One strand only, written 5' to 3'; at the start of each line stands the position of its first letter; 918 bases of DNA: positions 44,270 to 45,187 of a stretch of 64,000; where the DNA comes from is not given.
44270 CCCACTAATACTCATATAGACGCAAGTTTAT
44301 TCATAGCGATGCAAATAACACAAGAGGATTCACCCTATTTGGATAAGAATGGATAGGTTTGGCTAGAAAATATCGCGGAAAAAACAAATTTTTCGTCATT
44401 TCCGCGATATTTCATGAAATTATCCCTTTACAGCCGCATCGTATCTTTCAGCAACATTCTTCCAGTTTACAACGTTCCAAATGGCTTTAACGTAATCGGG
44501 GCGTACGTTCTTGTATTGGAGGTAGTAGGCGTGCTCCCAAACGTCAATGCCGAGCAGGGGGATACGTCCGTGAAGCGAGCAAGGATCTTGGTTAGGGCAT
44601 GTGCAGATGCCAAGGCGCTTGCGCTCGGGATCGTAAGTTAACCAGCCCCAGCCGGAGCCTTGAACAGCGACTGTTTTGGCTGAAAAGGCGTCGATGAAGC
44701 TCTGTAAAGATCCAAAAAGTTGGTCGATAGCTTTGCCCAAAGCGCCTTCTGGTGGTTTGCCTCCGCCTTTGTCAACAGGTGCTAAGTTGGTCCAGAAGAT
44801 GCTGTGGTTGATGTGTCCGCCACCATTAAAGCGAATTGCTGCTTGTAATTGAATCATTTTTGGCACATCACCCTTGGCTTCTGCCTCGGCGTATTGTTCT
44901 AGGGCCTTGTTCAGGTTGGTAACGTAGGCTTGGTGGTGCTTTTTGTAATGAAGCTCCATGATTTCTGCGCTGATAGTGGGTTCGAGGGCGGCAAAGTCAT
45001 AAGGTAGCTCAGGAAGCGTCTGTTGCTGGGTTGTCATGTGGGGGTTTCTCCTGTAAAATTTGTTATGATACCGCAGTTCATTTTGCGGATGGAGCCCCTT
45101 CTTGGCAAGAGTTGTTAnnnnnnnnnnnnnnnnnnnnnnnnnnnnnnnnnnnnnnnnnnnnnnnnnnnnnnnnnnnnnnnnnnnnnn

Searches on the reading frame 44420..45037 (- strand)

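Call 57: search_protein_families(library=pfam, proteins=[window:44420-45037:-], max_evalue=0.001)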
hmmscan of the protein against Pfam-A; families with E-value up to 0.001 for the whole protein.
window:44420-45037:- (205 aa): 2 families
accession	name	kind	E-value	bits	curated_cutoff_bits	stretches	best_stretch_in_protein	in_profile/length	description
PF02777.23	Sod_Fe_C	-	1.9e-39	134.3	20.9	1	96-198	1-102/102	Iron/manganese superoxide dismutases, C-terminal domain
PF00081.27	Sod_Fe_N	-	3.4e-34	117.6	27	1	7-86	3-82/82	Iron/manganese superoxide dismutases, alpha-hairpin domain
